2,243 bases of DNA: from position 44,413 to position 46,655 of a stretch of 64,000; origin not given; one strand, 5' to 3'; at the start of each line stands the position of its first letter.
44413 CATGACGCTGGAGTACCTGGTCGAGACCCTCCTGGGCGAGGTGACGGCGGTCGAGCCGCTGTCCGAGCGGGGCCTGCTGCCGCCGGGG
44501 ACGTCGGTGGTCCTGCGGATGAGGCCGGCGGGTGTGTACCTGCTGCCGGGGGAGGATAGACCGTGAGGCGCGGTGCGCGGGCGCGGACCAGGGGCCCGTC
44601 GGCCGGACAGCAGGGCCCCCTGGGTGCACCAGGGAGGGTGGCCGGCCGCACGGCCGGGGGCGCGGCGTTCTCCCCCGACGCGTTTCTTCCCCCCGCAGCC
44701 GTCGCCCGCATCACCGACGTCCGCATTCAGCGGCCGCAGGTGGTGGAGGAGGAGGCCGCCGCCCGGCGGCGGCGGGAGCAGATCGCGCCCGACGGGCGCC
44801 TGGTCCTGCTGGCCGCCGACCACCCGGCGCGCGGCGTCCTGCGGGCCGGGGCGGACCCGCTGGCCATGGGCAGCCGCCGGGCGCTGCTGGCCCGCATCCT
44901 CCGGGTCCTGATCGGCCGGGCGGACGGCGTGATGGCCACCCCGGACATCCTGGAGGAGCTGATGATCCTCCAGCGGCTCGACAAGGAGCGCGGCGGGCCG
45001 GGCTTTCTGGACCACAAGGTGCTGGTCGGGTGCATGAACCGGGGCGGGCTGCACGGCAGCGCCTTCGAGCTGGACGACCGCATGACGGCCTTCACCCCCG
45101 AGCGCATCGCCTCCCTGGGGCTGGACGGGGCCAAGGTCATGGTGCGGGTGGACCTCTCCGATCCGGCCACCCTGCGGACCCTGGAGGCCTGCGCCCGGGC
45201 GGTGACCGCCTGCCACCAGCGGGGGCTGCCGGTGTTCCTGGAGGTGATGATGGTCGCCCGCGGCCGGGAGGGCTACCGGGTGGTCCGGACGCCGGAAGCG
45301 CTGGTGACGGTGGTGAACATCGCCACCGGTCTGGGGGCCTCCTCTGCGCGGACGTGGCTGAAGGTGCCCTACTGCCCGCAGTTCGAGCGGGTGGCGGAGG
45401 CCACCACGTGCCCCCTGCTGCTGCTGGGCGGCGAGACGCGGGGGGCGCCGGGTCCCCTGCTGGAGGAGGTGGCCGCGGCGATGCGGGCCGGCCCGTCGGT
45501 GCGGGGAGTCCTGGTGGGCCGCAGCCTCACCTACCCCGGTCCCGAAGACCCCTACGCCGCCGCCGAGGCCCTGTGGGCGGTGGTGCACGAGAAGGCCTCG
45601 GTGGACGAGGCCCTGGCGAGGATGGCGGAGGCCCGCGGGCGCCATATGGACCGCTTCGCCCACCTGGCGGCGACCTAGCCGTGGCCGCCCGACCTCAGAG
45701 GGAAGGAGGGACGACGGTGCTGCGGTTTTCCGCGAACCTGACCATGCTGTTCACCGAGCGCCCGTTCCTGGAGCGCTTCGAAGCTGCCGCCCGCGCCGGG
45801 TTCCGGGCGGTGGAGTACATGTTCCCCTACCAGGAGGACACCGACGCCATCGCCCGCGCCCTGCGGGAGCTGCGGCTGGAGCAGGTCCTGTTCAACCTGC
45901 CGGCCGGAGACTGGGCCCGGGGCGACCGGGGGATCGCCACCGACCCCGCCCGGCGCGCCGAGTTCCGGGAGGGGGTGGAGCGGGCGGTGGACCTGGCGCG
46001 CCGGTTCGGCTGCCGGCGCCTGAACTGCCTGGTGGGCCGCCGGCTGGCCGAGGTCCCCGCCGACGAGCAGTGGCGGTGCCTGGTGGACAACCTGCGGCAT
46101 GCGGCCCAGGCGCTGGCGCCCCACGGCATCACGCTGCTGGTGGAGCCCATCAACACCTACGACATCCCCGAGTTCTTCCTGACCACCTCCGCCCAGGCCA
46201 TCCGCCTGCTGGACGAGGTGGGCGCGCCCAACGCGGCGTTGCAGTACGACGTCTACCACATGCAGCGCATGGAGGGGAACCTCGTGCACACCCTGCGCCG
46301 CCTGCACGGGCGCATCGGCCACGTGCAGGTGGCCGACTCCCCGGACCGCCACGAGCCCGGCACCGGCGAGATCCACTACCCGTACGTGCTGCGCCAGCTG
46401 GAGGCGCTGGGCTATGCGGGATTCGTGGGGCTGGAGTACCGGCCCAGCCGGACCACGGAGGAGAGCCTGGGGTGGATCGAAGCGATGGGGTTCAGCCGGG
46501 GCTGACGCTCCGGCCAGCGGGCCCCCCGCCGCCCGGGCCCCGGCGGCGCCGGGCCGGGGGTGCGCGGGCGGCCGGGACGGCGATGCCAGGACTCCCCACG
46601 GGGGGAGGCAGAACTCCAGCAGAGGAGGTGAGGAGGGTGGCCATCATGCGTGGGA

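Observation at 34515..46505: Duplicated FbpABC-type transporters interleaved with a creatininase-family amidohydrolase, TIM-barrel isomerases, a class-I aldolase and hydroxypyruvate isomerase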

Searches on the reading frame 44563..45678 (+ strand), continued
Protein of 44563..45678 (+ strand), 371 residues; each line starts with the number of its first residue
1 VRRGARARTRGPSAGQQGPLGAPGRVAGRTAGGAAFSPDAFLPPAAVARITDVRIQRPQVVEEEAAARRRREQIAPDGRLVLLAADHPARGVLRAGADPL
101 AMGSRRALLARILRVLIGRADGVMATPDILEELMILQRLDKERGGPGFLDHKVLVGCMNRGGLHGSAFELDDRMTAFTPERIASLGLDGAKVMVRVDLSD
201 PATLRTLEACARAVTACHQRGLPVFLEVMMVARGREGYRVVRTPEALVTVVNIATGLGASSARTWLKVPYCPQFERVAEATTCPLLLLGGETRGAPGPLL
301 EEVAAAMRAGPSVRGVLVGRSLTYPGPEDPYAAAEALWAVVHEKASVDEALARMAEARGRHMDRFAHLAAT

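Call 56: find_encoding_contigs(protein=P0340, flank=9000, max_places=1)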
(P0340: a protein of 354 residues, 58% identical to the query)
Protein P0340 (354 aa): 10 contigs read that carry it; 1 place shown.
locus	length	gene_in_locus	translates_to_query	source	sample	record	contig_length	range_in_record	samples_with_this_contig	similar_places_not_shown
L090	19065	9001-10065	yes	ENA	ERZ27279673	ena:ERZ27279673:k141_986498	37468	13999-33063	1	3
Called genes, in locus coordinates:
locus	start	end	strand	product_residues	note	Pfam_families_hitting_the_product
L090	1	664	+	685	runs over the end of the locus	-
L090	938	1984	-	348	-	PF08240:ADH_N, PF00107:ADH_zinc_N, PF13602:ADH_zinc_N_2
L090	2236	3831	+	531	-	PF00496:SBP_bac_5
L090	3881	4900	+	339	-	PF19300:BPD_transp_1_N, PF00528:BPD_transp_1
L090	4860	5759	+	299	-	PF12911:OppC_N, PF00528:BPD_transp_1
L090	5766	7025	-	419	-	PF07690:MFS_1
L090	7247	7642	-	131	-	PF10947:DUF2628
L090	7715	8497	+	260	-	PF00106:adh_short, PF08659:KR (faint), PF13561:adh_short_C2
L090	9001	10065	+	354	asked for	PF22649:Cgl0159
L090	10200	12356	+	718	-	PF14742:GDE_N_bis, PF17389:Bac_rhamnosid6H (weak), PF22422:MGH1-like_GH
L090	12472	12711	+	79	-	PF01192:RNA_pol_Rpb6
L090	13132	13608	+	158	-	-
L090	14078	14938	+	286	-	PF00763:THF_DHG_CYH, PF02882:THF_DHG_CYH_C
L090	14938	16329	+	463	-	PF08245:Mur_ligase_M, PF02875:Mur_ligase_C, PF27239:FOL3_C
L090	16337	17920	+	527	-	PF01921:tRNA-synt_1f, PF09334:tRNA-synt_1g (faint), PF19269:Anticodon_2 (weak)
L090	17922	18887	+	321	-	PF02826:2-Hacid_dh_C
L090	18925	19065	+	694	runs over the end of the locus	PF00009:GTP_EFTU, PF01926:MMR_HSR1 (weak), PF22042:EF-G_D2, PF03144:GTP_EFTU_D2, PF14492:EFG_III, PF03764:EFG_IV, PF00679:EFG_C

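Call 64: search_protein_families(library=ncbifam, proteins=[L088:10031-11260:+, L088:9001-10038:+, L088:3684-4655:+, L088:6362-7189:-, L088:2267-3448:+, L088:11358-12539:+, L088:12648-13781:+], max_evalue=1e-20)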
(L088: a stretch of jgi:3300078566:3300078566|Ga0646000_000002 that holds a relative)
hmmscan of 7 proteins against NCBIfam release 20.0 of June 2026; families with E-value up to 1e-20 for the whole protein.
L088:10031-11260:+ (409 aa): 6 families
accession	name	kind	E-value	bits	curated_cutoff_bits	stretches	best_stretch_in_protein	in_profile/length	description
NF010675.0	PRK14072.1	subfamily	6.5e-157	522.5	273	1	4-406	1-414/416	diphosphate--fructose-6-phosphate 1-phosphotransferase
TIGR02483.1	PFK_mixed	subfamily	4.3e-38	131.2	430.55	1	11-337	4-313/325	phosphofructokinase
NF005301.0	PRK06830.1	equivalog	1.5e-32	112.7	400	1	14-338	89-405/445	ATP-dependent 6-phosphofructokinase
NF002872.1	PRK03202.1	subfamily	5.3e-30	104.5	253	1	11-344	5-299/323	ATP-dependent 6-phosphofructokinase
NF010674.0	PRK14071.1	equivalog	9.8e-25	87.2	544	1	9-339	7-325/360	ATP-dependent 6-phosphofructokinase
TIGR02478.1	6PF1K_euk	equivalog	1e-21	76.9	708.4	0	8-235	391-606/744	6-phosphofructokinase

L088:9001-10038:+ (345 aa): 0 families

L088:3684-4655:+ (323 aa): 2 families
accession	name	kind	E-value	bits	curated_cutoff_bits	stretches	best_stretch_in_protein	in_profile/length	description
NF041098.2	diketo_inos_hlase_IolN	equivalog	3.4e-162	538.7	245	1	13-321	1-307/307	3-dehydro-scyllo-inosose hydrolase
TIGR04448.1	creatininase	equivalog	3.2e-27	95.8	235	1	23-212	1-204/246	creatininase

L088:6362-7189:- (275 aa): 3 families
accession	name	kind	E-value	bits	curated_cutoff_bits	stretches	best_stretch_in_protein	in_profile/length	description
NF041099.2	keto_glucon_epim_IolO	equivalog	7.9e-66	222.1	300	1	28-268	23-265/269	5-keto-L-gluconate epimerase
NF051856.1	PsicseEpim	equivalog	1.7e-28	100.2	300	1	46-249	39-244/287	D-psicose 3-epimerase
TIGR03234.1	OH-pyruv-isom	equivalog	2.3e-21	76.3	353.45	1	36-256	24-246/254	hydroxypyruvate isomerase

L088:2267-3448:+ (393 aa): 15 families
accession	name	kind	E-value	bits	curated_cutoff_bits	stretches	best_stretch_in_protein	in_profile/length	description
NF041097.1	keto_inos_dh_IolM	equivalog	3.4e-159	529.7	450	1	7-392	3-388/389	scyllo-inosose 3-dehydrogenase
TIGR00692.1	tdh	equivalog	1.4e-55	188.7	458.35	1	45-390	12-337/340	L-threonine 3-dehydrogenase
NF003808.0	PRK05396.1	equivalog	3.2e-53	180.8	380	1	42-391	11-338/341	L-threonine 3-dehydrogenase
NF007489.0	PRK10083.1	equivalog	3.1e-38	131.6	376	1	43-380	11-322/339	Zn-dependent oxidoreductase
TIGR03451.1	mycoS_dep_FDH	equivalog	4e-36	124.6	512.9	1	42-382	12-347/358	S-(hydroxymethyl)mycothiol dehydrogenase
NF007642.0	PRK10309.1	equivalog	8.9e-35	120.5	550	1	41-270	9-221/347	galactitol-1-phosphate 5-dehydrogenase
NF007375.0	PRK09880.1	equivalog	1.6e-33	115.9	469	1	55-384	26-333/344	L-idonate 5-dehydrogenase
TIGR03989.1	Rxyl_3153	subfamily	1.9e-33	116.2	440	1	42-374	12-351/370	NDMA-dependent alcohol dehydrogenase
NF010344.0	PRK13771.1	subfamily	6.7e-33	114.1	349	1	43-385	12-324/334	putative alcohol dehydrogenase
NF006940.0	PRK09422.1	equivalog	1.2e-27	96.8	344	1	37-318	5-263/338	alcohol dehydrogenase AdhP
TIGR02818.1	adh_III_F_hyde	equivalog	1.6e-26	93.3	543.95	0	207-382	183-357/368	S-(hydroxymethyl)glutathione dehydrogenase/class III alcohol dehydrogenase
TIGR03366.1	HpnZ_proposed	hypoth_equivalog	4e-26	91.9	328.1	1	56-321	5-259/315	putative phosphonate catabolism associated alcohol dehydrogenase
NF041172.1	AcrlCoa_red_Thmprot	equivalog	6.8e-26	91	500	1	45-389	14-330/334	acryloyl-CoA reductase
TIGR03201.1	dearomat_had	equivalog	4.4e-22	78.6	338.65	1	46-360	13-316/349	6-hydroxycyclohex-1-ene-1-carbonyl-CoA dehydrogenase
NF047908.1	AldhRedAhr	equivalog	8.9e-22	77.4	470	1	46-263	18-219/335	NADPH-dependent aldehyde reductase Ahr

L088:11358-12539:+ (393 aa): 14 families
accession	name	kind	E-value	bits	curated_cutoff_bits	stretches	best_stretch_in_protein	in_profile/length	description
NF041097.1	keto_inos_dh_IolM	equivalog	5.6e-155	515.8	450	1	7-392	3-388/389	scyllo-inosose 3-dehydrogenase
TIGR00692.1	tdh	equivalog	2.5e-54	184.6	458.35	1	45-390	12-337/340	L-threonine 3-dehydrogenase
NF003808.0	PRK05396.1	equivalog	4.2e-53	180.4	380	1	42-391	11-338/341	L-threonine 3-dehydrogenase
TIGR03451.1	mycoS_dep_FDH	equivalog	2.7e-36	125.2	512.9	1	43-382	13-347/358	S-(hydroxymethyl)mycothiol dehydrogenase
NF007489.0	PRK10083.1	equivalog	4.4e-35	121.2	376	1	41-381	8-322/339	Zn-dependent oxidoreductase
NF007375.0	PRK09880.1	equivalog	2.9e-32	111.8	469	1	37-389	9-339/344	L-idonate 5-dehydrogenase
NF007642.0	PRK10309.1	equivalog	2.1e-30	106.1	550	1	43-267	11-218/347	galactitol-1-phosphate 5-dehydrogenase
TIGR02818.1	adh_III_F_hyde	equivalog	8.3e-29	100.8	543.95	1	44-381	14-356/368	S-(hydroxymethyl)glutathione dehydrogenase/class III alcohol dehydrogenase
NF010344.0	PRK13771.1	subfamily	8.4e-28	97.3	349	1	41-386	10-325/334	putative alcohol dehydrogenase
TIGR03989.1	Rxyl_3153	subfamily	9e-28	97.6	440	1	43-317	13-289/370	NDMA-dependent alcohol dehydrogenase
TIGR03366.1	HpnZ_proposed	hypoth_equivalog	2e-27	96.3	328.1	1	54-325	3-263/315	putative phosphonate catabolism associated alcohol dehydrogenase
NF006940.0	PRK09422.1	equivalog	1.1e-25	90.3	344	1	38-315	6-260/338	alcohol dehydrogenase AdhP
NF047908.1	AldhRedAhr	equivalog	3.5e-22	78.7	470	1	43-261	15-217/335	NADPH-dependent aldehyde reductase Ahr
NF041172.1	AcrlCoa_red_Thmprot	equivalog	4.2e-22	78.5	500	1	43-389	12-330/334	acryloyl-CoA reductase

L088:12648-13781:+ (377 aa): 4 families
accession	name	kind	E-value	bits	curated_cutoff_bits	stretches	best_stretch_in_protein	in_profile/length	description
NF052479.1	LevoglcsnDh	equivalog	1.8e-108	362.6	650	1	6-375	14-386/386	levoglucosan dehydrogenase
TIGR04380.1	myo_inos_iolG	equivalog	4.5e-40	137.5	355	1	31-373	30-329/330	inositol 2-dehydrogenase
NF040723.1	UDP-GlcNAcDh_Arch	equivalog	1.5e-30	106.7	450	1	30-272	27-235/302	UDP-N-acetylglucosamine 3-dehydrogenase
NF041392.1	XylDh_Gfo6_Halo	equivalog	6.5e-26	90.9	350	1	30-274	47-275/350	D-xylose 1-dehydrogenase Gfo6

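Call 92: predict_structure(alignment_id=A3)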
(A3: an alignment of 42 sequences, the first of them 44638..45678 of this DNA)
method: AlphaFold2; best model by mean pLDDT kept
length: 346 residues; sequences in the alignment: 42
mean_pLDDT: 86.2   pTM: 0.88
mean pLDDT of the five models: 86.2, 85.3, 84.6, 83.8, 83.3
residues with pLDDT >= 90: 232; 70-90: 64; 50-70: 21; < 50: 29
segments of 3 or more residues with pLDDT < 50: 1-7, 66-77, 140-148
pLDDT, mean of each block of 10 residues (from residue 1): 47 92 92 96 95 95 48 51 93 96 93 94 97 67 46 93 93 90 92 96 89 87 95 92 94 97 73 90 96 83 89 97 96 93 77
secondary structure, 60 per line:
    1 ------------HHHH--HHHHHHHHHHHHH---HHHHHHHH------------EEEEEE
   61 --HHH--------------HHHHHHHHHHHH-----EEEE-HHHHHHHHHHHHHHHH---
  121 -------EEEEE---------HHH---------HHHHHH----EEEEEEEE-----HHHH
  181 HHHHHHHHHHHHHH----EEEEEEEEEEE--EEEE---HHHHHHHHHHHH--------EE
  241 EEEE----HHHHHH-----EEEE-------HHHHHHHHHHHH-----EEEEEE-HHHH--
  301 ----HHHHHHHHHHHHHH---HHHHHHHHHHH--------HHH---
elements in order: H13-16 H19-31 H35-42 E55-60 H80-91 E97-100 H102-117 E128-132 H154-159 E164-171 H177-194 E199-209 E212-215 H219-230 E239-244 H249-254 E260-263 H271-282 E288-293 H295-298 H305-318 H322-332

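Call 94: fold_search(model_id=the predicted structure, library=pdb)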
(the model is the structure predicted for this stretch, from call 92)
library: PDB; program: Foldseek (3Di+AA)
matches with E <= 10: 1315; with E <= 0.001: 157
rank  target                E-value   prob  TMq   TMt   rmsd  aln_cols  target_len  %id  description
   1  3fok_A                1.3e-24  1.00  0.76  0.88   3.1       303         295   40  Crystal Structure of Cgl0159 From Corynebacterium glutamicum (Brevibacterium flavum). Northeast Structural Genomics Ta (released 2009-01-20)
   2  2qjg_J                1.8e-12  1.00  0.58  0.73   6.0       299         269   20  M. jannaschii ADH synthase complexed with F1,6P (released 2007-10-30)
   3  2qjh_L                1.9e-12  1.00  0.57  0.72   6.0       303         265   19  M. jannaschii ADH synthase covalently bound to dihydroxyacetone phosphate (released 2007-10-30)
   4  2qjg_L                2.0e-12  1.00  0.58  0.73   6.2       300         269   20  M. jannaschii ADH synthase complexed with F1,6P (released 2007-10-30)
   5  2qjg_D                2.6e-12  1.00  0.58  0.74   8.8       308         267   20  M. jannaschii ADH synthase complexed with F1,6P (released 2007-10-30)
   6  2qjg_H                3.0e-12  1.00  0.56  0.72   6.4       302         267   20  M. jannaschii ADH synthase complexed with F1,6P (released 2007-10-30)
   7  2qjg_M                3.3e-12  1.00  0.59  0.75   5.8       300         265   20  M. jannaschii ADH synthase complexed with F1,6P (released 2007-10-30)
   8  2qjg_K                3.3e-12  1.00  0.58  0.74   5.9       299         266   20  M. jannaschii ADH synthase complexed with F1,6P (released 2007-10-30)
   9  2qji_T                5.8e-12  1.00  0.59  0.74   5.6       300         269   19  M. jannaschii ADH synthase complexed with dihydroxyacetone phosphate and glycerol (released 2007-10-30)
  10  2qji_A                6.5e-12  1.00  0.58  0.72   6.2       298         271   19  M. jannaschii ADH synthase complexed with dihydroxyacetone phosphate and glycerol (released 2007-10-30)
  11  2qjg_B                8.6e-12  1.00  0.58  0.73   6.0       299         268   20  M. jannaschii ADH synthase complexed with F1,6P (released 2007-10-30)
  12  2qjh_A                8.6e-12  1.00  0.57  0.73   5.9       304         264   19  M. jannaschii ADH synthase covalently bound to dihydroxyacetone phosphate (released 2007-10-30)
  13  2qjg_A                1.0e-11  1.00  0.59  0.73   5.9       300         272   20  M. jannaschii ADH synthase complexed with F1,6P (released 2007-10-30)
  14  2qjg_O                1.1e-11  1.00  0.58  0.74   5.8       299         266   20  M. jannaschii ADH synthase complexed with F1,6P (released 2007-10-30)
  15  2qjg_S                1.1e-11  1.00  0.58  0.74   5.9       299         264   20  M. jannaschii ADH synthase complexed with F1,6P (released 2007-10-30)
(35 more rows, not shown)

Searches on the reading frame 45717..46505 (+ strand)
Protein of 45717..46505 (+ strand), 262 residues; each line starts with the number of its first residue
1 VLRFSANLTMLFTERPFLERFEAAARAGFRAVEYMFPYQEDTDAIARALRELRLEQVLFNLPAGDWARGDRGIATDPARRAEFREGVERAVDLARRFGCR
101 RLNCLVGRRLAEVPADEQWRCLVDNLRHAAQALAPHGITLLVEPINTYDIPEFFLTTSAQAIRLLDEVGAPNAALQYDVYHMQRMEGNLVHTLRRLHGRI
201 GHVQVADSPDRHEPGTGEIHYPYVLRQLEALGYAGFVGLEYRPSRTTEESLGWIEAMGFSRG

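Call 7: search_protein_families(library=pfam, proteins=[window:45717-46505:+])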
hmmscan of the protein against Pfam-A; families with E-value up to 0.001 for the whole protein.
window:45717-46505:+ (262 aa): 1 family
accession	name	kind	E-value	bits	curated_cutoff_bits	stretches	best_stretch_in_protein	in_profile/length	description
PF01261.30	AP_endonuc_2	-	1e-51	176.5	31.1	1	21-256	1-248/249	Xylose isomerase-like TIM barrel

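Call 8: search_protein_families(library=ncbifam, proteins=[window:45717-46505:+])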
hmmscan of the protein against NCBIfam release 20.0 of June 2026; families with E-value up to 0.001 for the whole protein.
window:45717-46505:+ (262 aa): 8 families
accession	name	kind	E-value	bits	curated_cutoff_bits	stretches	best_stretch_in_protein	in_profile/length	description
TIGR03234.1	OH-pyruv-isom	equivalog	3.8e-110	367.2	353.45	1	3-254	2-253/254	hydroxypyruvate isomerase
NF043033.1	OxoTetrIsom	equivalog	1.2e-101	339.7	325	1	1-254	1-250/251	2-oxo-tetronate isomerase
NF007444.0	PRK09997.1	equivalog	6.4e-97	324.1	465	1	1-256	1-256/258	hydroxypyruvate isomerase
NF007441.0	PRK09989.1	equivalog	9e-67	225.5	412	1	1-256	1-256/258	HPr family phosphocarrier protein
NF041099.2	keto_glucon_epim_IolO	equivalog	1.1e-25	90.5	300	1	20-249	26-255/269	5-keto-L-gluconate epimerase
NF051856.1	PsicseEpim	equivalog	7.9e-14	52.1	300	1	116-240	123-244/287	D-psicose 3-epimerase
TIGR04379.1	myo_inos_iolE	equivalog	5.9e-08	32.6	290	1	15-207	23-211/290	myo-inosose-2 dehydratase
NF007360.0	PRK09856.1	equivalog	4.8e-05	23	305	1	112-241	117-248/276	fructoselysine 3-epimerase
